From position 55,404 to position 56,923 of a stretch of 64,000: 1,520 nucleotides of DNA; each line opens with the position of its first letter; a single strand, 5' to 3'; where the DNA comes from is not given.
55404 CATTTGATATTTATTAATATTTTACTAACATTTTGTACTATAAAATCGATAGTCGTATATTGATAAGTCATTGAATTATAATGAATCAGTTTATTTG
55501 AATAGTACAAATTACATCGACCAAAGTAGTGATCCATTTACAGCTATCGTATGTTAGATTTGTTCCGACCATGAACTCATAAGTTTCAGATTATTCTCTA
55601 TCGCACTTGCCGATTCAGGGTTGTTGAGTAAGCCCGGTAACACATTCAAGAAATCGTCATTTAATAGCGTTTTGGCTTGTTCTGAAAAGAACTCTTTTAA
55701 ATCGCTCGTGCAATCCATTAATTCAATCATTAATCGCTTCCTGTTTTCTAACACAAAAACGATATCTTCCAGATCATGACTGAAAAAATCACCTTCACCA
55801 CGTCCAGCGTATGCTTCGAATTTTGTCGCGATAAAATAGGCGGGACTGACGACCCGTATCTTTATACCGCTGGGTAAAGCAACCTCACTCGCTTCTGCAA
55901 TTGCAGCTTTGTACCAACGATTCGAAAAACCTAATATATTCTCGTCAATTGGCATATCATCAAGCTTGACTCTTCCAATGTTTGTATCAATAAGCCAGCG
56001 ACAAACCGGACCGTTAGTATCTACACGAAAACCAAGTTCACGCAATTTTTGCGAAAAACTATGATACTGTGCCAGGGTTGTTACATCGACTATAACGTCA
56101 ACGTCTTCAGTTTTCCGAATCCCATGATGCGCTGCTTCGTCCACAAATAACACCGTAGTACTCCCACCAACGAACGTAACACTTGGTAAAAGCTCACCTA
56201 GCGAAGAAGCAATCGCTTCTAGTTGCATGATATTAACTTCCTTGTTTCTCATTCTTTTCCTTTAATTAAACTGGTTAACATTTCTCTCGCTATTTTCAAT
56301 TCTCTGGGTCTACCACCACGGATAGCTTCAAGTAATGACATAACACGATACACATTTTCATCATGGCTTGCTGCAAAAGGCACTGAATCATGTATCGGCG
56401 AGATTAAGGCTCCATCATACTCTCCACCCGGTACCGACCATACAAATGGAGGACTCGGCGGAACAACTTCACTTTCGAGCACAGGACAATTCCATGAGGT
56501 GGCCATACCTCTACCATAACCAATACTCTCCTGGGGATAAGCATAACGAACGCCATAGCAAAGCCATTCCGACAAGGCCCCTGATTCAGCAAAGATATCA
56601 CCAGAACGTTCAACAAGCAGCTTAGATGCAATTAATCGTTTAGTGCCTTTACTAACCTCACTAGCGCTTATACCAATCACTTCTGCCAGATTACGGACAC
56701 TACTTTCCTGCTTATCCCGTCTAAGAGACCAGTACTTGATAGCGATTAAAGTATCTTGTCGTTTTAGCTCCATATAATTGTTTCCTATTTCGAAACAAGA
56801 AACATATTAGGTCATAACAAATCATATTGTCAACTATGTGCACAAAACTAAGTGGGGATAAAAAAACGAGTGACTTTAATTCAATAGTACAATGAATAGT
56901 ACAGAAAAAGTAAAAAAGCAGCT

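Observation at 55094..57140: Two 108-nt direct repeats with a compensatory base-pair substitution, each followed by an intrinsic terminator: candidate novel structured RNA or miniature mobile element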

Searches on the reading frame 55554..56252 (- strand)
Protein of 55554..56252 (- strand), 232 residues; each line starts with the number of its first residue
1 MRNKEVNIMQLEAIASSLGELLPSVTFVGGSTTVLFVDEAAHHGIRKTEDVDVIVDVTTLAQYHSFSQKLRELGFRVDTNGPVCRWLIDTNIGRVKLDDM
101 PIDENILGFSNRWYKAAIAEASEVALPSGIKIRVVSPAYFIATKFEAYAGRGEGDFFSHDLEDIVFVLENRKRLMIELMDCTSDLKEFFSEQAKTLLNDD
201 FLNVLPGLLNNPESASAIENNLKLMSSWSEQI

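Call 11: search_protein_families(library=pfam, proteins=[window:55554-56252:-], max_evalue=0.01)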
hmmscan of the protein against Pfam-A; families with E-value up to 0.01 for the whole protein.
window:55554-56252:- (232 aa): 1 family
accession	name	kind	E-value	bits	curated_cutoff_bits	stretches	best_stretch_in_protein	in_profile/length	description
PF08843.17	AbiEii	-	0.00023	21.6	22.5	1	88-194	95-191/238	Nucleotidyl transferase AbiEii toxin, Type IV TA system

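Call 12: search_protein_families(library=ncbifam, proteins=[window:55554-56252:-], max_evalue=0.001)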
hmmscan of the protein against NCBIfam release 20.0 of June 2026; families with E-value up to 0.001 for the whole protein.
window:55554-56252:- (232 aa): 0 families

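Call 31: find_encoding_contigs(protein=window:55554-56252:-, flank=10000, max_places=6)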
Protein window:55554-56252:- (232 aa): no gene with exactly this product is on record in the collection.

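Call 32: find_encoding_contigs(protein=window:55554-56228:-, flank=10000, max_places=6)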
Protein window:55554-56228:- (224 aa): no gene with exactly this product is on record in the collection.

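Call 34: find_homologous_proteins(query=window:55554-56252:-, max_evalue=0.00001)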
Query window:55554-56252:- (232 aa): 821 proteins with E <= 0.00001 among 1273 candidates; the best 120 are listed.
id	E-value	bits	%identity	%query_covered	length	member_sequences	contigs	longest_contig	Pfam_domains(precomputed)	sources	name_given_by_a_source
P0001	9.5e-140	482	95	100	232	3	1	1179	-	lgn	-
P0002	4.5e-126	437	84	100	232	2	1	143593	-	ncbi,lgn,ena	-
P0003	2.9e-116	405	76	99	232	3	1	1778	PF08843.18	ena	-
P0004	1.7e-112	393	75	99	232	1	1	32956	PF08843.18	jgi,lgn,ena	-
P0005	6.2e-112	391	74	98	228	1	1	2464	PF08843.18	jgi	-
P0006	7.7e-112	390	78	95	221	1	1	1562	-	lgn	-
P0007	8.5e-112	390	74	98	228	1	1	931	PF08843.18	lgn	-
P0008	1.1e-111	390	73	98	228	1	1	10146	-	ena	-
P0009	3.5e-111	388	73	99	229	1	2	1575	-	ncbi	-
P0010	4.4e-111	388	73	99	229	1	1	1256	-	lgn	-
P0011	5.5e-111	388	73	99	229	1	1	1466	-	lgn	-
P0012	6.1e-111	388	73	98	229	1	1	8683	-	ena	-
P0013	6.2e-111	387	72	98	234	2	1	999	-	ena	-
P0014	7.6e-111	387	73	99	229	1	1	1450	-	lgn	-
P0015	9.9e-111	387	73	99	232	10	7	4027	-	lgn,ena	-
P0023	9.6e-110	384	74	96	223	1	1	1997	PF08843.18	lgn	-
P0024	1.2e-109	383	75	98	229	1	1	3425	PF08843.18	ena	-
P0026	3.2e-109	382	73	98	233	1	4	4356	PF08843.18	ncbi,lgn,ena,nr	ncbi:MAG TPA: hypothetical protein ENG78_07100 [Acidiferrobacteraceae bacterium]|nr:hypothetical pro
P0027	3.2e-109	382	71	99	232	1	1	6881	PF08843.18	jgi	jgi:predicted nucleotidyltransferase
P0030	7.4e-109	381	74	99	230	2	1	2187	PF08843.18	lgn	-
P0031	1.0e-108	380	71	98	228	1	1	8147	PF08843.18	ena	-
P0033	1.2e-108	380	72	99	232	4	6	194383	-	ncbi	-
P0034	3.0e-108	379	72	99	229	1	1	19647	PF08843.18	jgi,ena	-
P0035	3.4e-108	379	72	98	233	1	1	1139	PF08843.18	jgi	jgi:hypothetical protein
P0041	1.3e-107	377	71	99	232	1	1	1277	PF08843.18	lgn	-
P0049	6.5e-107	374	70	100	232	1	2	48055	PF08843.18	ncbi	-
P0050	6.9e-107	374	71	99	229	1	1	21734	PF08843.18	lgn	-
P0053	7.8e-107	374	72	95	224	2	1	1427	PF08843.18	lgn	-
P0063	8.0e-106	371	72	99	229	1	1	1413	PF08843.18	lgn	-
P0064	8.1e-106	371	69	99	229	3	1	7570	PF08843.18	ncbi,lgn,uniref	ncbi:MAG: nucleotidyl transferase AbiEii/AbiGii toxin family protein [Marinobacter sp.]|uniref:nucle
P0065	8.3e-106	371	71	98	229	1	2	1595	PF08843.18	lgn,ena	-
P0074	3.2e-105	369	69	99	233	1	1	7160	PF08843.18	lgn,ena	-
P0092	1.7e-103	363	69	99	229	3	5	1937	PF08843.18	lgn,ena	-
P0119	4.0e-101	355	68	98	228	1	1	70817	PF08843.18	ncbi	ncbi:MAG: nucleotidyl transferase AbiEii/AbiGii toxin family protein [Candidatus Thiodiazotropha sp.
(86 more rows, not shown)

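Call 35: find_encoding_contigs(protein=P0002, flank=6000, max_places=3)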
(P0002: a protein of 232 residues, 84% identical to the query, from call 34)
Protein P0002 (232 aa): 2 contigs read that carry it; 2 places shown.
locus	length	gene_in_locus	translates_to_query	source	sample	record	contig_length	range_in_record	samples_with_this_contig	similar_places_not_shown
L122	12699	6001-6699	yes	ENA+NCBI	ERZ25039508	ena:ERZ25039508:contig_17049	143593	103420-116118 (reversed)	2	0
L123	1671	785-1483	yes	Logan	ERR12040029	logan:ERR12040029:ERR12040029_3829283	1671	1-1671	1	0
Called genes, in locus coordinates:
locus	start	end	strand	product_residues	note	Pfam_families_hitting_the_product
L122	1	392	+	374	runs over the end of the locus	PF00762:Ferrochelatase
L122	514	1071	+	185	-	PF00440:TetR_N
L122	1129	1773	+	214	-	PF00578:AhpC-TSA, PF08534:Redoxin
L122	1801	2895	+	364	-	PF00724:Oxidored_FMN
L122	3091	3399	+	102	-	PF16697:Yop-YscD_cpl, PF00498:FHA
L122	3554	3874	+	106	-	PF16697:Yop-YscD_cpl, PF00498:FHA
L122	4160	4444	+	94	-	PF16697:Yop-YscD_cpl, PF00498:FHA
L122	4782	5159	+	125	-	PF16697:Yop-YscD_cpl, PF00498:FHA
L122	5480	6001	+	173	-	-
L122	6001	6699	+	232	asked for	-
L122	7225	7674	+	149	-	-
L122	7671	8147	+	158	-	PF02696:SelO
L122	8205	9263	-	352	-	PF13098:Thioredoxin_2, PF13899:Thioredoxin_7 (weak)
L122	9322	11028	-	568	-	PF00149:Metallophos, PF02872:5_nucleotid_C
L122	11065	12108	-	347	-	PF13098:Thioredoxin_2, PF13899:Thioredoxin_7 (faint), PF13098:Thioredoxin_2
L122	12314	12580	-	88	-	-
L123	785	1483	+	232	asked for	-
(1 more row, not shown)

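Call 36: find_encoding_contigs(protein=P0033, flank=6000, max_places=3)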
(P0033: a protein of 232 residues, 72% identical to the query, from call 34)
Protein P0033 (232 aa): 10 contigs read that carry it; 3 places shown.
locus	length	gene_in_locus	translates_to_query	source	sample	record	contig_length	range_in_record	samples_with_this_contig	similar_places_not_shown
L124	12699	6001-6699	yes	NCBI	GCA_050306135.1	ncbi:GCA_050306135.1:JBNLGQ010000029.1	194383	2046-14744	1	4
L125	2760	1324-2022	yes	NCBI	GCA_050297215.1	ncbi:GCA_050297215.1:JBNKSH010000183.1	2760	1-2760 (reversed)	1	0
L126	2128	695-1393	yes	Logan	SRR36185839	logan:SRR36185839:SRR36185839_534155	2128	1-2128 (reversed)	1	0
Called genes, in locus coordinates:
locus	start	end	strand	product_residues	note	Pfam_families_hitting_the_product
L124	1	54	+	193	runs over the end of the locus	PF18765:Polbeta, PF01909:NTP_transf_2 (weak)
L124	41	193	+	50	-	-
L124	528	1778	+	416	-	-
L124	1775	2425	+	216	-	-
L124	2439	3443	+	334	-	-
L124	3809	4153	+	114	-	-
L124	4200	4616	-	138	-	-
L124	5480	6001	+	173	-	-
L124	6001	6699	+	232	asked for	-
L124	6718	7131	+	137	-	-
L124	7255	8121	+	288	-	-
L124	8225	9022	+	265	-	PF00149:Metallophos, PF12850:Metallophos_2 (faint)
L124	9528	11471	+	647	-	PF02743:dCache_1, PF22673:MCP-like_PDC_1, PF00672:HAMP, PF00015:MCPsignal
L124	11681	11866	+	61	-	-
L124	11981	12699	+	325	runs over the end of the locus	PF00056:Ldh_1_N, PF02866:Ldh_1_C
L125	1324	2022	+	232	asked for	-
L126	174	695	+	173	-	-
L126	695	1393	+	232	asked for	-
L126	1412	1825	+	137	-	-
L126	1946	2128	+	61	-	?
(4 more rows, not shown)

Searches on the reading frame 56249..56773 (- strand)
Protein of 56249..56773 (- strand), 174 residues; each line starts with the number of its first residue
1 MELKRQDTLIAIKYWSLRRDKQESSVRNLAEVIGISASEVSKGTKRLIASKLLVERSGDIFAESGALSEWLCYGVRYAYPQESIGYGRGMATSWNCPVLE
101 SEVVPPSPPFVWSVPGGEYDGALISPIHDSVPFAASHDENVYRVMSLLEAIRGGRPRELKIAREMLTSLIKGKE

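Call 11: search_protein_families(library=pfam, proteins=[window:56249-56773:-], max_evalue=0.01)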
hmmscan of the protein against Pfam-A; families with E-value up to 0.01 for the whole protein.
window:56249-56773:- (174 aa): 1 family
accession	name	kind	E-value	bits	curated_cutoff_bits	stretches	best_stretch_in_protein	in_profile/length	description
PF12802.13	MarR_2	-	0.0056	17.3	27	1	24-56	21-54/61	MarR family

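Call 12: search_protein_families(library=ncbifam, proteins=[window:56249-56773:-], max_evalue=0.001)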
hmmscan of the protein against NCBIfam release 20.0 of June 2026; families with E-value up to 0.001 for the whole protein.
window:56249-56773:- (174 aa): 0 families

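Call 33: find_encoding_contigs(protein=window:56249-56773:-, flank=10000, max_places=6)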
Protein window:56249-56773:- (174 aa): no gene with exactly this product is on record in the collection.
